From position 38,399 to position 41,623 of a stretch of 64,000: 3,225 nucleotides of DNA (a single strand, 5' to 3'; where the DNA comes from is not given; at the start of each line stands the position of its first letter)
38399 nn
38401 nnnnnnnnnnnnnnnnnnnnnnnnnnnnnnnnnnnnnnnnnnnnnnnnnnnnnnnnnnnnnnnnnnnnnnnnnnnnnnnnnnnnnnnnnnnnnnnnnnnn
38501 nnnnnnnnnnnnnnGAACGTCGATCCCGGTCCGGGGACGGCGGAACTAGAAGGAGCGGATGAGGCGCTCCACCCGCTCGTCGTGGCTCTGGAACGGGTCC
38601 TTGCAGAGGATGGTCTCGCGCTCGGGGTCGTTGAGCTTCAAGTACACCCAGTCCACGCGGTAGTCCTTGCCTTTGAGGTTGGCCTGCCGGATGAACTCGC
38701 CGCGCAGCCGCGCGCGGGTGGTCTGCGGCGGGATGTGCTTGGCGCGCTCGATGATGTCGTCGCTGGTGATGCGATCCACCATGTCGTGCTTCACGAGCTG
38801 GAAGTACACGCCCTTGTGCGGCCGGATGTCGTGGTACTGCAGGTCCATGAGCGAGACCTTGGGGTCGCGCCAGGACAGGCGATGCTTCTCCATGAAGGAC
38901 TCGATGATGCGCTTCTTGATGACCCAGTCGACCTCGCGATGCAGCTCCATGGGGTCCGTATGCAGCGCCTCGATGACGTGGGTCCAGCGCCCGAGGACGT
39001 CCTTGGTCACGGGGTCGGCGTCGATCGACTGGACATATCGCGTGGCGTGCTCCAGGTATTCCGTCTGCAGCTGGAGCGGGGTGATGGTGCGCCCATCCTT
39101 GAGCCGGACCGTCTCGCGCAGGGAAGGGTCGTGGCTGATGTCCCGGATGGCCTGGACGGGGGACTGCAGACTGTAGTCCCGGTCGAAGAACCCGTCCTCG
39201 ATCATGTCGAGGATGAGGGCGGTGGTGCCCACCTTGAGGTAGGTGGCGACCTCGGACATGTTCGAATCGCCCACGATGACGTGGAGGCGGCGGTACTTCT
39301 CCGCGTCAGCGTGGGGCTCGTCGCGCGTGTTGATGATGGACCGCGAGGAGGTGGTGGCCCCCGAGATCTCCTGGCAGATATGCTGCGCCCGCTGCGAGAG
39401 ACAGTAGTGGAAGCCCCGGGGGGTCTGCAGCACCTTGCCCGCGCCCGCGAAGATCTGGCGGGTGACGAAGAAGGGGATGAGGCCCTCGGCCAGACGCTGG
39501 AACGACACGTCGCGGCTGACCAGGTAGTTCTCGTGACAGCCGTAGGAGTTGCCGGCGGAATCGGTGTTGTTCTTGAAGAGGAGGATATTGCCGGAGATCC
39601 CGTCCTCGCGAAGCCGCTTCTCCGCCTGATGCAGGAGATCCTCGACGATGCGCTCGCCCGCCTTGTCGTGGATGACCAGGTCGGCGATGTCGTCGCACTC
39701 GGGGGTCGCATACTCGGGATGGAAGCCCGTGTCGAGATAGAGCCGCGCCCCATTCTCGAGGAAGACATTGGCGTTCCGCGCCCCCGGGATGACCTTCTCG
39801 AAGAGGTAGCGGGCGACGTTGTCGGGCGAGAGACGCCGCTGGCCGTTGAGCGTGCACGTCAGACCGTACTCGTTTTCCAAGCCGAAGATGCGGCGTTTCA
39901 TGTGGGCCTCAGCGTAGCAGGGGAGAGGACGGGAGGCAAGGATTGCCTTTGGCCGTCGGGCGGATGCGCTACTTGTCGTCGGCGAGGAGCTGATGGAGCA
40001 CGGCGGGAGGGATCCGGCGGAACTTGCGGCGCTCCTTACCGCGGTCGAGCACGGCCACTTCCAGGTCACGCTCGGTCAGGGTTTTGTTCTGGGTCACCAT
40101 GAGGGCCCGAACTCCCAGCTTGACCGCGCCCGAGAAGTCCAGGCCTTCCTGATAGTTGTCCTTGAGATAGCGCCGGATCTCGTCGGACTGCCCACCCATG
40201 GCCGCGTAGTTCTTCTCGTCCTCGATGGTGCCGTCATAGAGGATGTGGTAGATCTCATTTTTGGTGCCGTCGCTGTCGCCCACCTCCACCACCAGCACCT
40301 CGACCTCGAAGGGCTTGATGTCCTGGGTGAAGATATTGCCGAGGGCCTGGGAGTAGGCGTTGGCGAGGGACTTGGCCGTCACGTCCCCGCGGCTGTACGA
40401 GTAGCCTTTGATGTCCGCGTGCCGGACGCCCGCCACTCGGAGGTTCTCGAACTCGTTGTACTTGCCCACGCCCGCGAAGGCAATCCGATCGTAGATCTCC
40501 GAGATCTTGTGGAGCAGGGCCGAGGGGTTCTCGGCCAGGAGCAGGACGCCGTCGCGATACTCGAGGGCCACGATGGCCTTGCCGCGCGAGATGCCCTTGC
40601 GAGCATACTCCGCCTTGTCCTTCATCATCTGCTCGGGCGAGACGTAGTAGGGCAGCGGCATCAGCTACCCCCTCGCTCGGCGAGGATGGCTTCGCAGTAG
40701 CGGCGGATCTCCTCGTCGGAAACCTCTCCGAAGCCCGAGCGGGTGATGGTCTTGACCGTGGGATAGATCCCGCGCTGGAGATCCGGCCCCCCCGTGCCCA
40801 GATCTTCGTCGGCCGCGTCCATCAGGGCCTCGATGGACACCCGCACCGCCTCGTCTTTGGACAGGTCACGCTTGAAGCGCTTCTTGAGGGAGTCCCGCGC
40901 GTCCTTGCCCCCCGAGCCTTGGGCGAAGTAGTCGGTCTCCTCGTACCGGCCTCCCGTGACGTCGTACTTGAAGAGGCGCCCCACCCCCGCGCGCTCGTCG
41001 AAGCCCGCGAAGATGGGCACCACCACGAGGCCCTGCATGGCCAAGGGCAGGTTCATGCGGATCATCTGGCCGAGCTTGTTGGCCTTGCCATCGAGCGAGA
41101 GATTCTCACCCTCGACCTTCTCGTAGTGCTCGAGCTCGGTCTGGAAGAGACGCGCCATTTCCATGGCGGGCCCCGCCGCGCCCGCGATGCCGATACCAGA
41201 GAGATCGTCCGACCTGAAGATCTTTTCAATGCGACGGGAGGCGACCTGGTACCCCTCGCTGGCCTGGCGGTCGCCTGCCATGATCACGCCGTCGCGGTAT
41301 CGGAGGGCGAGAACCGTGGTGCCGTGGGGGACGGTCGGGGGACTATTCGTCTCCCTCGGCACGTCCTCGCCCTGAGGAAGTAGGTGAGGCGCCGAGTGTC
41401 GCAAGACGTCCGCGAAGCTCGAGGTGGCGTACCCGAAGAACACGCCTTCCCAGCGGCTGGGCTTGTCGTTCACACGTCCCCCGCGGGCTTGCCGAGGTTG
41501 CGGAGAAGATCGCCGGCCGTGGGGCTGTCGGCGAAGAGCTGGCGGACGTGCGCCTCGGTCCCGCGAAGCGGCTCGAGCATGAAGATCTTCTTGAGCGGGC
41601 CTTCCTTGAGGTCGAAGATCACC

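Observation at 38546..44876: Complete Pup-proteasome gene set (mpa, dop, prcB, prcA, pafA) but no pup gene at the canonical dop-prcB position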

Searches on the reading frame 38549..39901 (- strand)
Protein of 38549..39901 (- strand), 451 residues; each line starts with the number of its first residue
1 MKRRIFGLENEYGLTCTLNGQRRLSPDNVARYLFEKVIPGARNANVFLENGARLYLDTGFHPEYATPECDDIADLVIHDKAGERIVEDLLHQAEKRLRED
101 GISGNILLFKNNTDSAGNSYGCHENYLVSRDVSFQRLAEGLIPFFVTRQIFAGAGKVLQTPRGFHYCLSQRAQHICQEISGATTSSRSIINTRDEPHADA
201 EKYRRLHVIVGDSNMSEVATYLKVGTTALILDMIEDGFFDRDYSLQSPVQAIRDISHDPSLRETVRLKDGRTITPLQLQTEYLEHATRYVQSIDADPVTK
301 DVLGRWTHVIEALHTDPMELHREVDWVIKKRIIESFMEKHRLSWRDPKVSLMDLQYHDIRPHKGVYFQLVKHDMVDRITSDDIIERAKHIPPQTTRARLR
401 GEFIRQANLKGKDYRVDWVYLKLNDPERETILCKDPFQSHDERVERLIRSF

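Call 6: search_protein_families(library=pfam, proteins=[window:38549-39901:-])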
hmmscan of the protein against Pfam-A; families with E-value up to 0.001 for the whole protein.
window:38549-39901:- (451 aa): 1 family
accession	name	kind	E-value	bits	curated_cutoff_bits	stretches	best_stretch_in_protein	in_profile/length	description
PF03136.20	Pup_ligase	-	4.8e-162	540.4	25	1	4-421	1-440/441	Pup-ligase protein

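Call 19: search_protein_families(library=ncbifam, proteins=[window:38549-39901:-], max_evalue=1)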
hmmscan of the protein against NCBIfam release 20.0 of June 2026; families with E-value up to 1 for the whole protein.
window:38549-39901:- (451 aa): 2 families
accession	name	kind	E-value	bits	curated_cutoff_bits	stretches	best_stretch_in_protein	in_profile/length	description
TIGR03686.1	pupylate_PafA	equivalog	9.7e-189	627.8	551.3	1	3-450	1-456/457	Pup--protein ligase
TIGR03688.1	depupylase_Dop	equivalog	3.6e-130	435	492.3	1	43-445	80-479/485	depupylase/deamidase Dop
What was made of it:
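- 38546..39901 (-): pafA, the Pup ligase (451 aa), 67 nt downstream of prcA. TIGR03686 scores 627.8 bits against a cut-off of 551.3 (call 19).
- On Pup-proteasome system (Pup-type, as in Actinobacteria): TIGR03686 scores 627.8 bits against 551.3 (call 19).
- Checked: Family assignments pass curated cut-offs (calls 6, 19):
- All five proteins pass the equivalog cut-offs for the Pup-proteasome system (calls 6, 19).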

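Call 82: search_solved_structures(query=window:38549-39901:-, max_evalue=1e-30, show_alignments=1)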
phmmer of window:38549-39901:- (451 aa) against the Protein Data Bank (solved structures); distinct sequences matched with E-value up to 1e-30: 5.
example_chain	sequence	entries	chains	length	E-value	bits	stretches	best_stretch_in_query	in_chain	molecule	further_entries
4b0t_A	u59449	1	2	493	6.4e-123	414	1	2-449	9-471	PUP--PROTEIN LIGASE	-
4bjr_A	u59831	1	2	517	3.8e-122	411.5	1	2-449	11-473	PUP--PROTEIN LIGASE, PROKARYOTIC UBIQUITIN-LIKE PROTEIN PUP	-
4b0r_A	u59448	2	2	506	6.3e-117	394.3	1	44-406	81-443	DEAMIDASE-DEPUPYLASE DOP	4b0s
5lrt_A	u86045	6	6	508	6.4e-117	394.2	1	44-406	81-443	Depupylase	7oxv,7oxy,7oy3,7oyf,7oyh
9cku_G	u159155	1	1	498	1e-103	350.7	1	43-407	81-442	Pup deamidase/depupylase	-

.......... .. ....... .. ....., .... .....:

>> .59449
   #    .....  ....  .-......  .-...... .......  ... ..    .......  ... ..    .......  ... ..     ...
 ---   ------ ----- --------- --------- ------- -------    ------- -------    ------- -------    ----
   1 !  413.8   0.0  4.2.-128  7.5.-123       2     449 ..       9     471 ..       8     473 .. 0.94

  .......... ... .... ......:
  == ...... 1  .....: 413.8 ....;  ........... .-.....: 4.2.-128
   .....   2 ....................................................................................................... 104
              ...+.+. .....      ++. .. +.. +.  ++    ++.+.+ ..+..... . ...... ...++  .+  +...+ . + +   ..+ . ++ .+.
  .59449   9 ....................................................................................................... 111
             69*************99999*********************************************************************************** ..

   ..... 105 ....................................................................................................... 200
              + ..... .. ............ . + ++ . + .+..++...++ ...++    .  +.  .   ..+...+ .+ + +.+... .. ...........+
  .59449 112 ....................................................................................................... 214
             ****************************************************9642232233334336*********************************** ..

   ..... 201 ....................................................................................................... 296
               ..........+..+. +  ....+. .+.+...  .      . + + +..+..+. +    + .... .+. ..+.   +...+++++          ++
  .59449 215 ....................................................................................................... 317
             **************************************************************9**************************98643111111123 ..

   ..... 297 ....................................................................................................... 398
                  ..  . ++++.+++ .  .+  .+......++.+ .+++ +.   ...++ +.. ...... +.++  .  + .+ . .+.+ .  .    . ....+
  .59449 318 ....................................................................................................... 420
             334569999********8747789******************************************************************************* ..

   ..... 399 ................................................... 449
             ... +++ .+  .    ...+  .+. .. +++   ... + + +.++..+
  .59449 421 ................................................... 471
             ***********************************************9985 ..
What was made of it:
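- On Pup-proteasome system (Pup-type, as in Actinobacteria): The match to 4b0t is 414 bits and the catalytic Asp is retained (call 82).
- PafA scores 414 bits to C. glutamicum PafA (call 82).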

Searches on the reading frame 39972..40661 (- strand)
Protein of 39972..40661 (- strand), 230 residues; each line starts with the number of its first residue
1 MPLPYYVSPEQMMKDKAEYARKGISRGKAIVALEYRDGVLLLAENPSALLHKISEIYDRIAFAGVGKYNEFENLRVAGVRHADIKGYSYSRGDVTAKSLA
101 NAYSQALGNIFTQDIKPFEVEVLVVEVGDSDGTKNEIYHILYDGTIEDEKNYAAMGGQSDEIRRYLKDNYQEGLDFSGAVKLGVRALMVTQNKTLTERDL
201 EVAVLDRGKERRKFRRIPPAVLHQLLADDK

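Call 6: search_protein_families(library=pfam, proteins=[window:39972-40661:-])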
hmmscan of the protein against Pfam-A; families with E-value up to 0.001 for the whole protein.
window:39972-40661:- (230 aa): 1 family
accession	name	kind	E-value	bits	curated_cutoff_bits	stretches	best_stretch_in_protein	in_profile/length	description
PF00227.31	Proteasome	-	2.9e-20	73.1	22.4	1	25-204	2-188/189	Proteasome subunit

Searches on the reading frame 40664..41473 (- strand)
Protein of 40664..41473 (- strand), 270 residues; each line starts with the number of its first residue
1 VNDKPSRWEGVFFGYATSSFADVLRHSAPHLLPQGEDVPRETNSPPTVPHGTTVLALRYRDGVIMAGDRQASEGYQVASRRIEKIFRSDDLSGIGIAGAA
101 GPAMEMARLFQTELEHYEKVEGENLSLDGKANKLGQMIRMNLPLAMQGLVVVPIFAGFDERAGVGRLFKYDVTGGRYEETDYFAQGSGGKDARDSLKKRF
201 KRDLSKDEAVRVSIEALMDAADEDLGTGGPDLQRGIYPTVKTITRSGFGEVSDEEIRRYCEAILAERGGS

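Call 6: search_protein_families(library=pfam, proteins=[window:40664-41473:-])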
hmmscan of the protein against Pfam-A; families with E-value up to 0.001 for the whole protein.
window:40664-41473:- (270 aa): 1 family
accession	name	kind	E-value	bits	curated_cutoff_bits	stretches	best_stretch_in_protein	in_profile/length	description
PF00227.31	Proteasome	-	1.3e-37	129.7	22.4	1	49-228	2-181/189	Proteasome subunit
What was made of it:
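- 40661..41473 (-): prcB, the 20S proteasome beta subunit (270 aa) with a 51-residue propeptide. Its GTG start overlaps the dop TGA (GTGA). PF00227 (call 6).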

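Call 65: search_solved_structures(query=window:40664-41473:-, max_evalue=1e-20, show_alignments=1)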
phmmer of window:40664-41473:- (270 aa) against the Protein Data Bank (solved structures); distinct sequences matched with E-value up to 1e-20: 10.
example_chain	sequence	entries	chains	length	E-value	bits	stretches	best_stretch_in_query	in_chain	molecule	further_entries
2h6j_H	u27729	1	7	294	3.3e-73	249.7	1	11-267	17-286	Proteasome beta-type subunit 1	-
1q5r_H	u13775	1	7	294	2.9e-72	246.6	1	11-267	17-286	proteasome beta-type subunit 1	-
1q5q_H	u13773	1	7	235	5e-66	226.2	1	52-267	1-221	proteasome beta-type subunit 1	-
2jay_A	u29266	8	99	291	3.5e-63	216.9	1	17-269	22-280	PROTEASOME | Proteasome subunit beta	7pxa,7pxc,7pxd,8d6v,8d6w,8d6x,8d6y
3mka_C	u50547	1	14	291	1.9e-62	214.5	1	17-269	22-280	Proteasome subunit beta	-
6ocw_H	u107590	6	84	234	1.5e-55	191.9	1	52-269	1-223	Proteasome subunit beta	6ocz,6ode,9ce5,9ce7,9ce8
2fhg_H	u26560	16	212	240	1.7e-55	191.7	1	52-269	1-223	proteasome, beta subunit | Proteasome (Beta subunit) PrcB | Proteasome subunit beta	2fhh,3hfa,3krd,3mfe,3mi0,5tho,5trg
9ceb_O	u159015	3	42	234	4.2e-55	190.4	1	53-269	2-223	Proteasome subunit beta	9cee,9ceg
3h6f_C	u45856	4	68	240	4.6e-55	190.3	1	53-269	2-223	Proteasome (Beta subunit) PrcB | Proteasome subunit beta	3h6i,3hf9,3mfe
5lzp_A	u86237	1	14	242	4.8e-55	190.2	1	53-269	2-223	Proteasome subunit beta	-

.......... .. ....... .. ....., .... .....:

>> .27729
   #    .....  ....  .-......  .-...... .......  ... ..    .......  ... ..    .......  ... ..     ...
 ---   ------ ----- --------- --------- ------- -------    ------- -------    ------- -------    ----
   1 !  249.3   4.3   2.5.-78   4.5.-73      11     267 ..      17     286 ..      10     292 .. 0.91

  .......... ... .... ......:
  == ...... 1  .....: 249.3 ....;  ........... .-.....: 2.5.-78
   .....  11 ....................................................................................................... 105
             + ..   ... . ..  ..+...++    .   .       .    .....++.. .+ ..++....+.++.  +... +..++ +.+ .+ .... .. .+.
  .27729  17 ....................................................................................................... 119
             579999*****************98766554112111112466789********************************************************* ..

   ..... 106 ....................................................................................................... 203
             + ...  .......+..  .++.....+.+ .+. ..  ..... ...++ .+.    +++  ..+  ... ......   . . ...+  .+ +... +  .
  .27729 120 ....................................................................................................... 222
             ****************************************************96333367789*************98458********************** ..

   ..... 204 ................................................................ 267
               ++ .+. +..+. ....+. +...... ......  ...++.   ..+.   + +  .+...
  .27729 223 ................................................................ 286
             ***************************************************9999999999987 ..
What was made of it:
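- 40661..41473 (-): The alignment to Rhodococcus and M. tuberculosis PrcB includes the propeptide, and Thr1 lies at residue 52 (call 65).
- On Pup-proteasome system (Pup-type, as in Actinobacteria): The propeptide and Thr1 align to Rhodococcus and M. tuberculosis PrcB (call 65).
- Checked: From residue 11 the product aligns with the propeptide of Rhodococcus PrcB, and Thr1 follows ...PHG at residue 52 (call 65).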
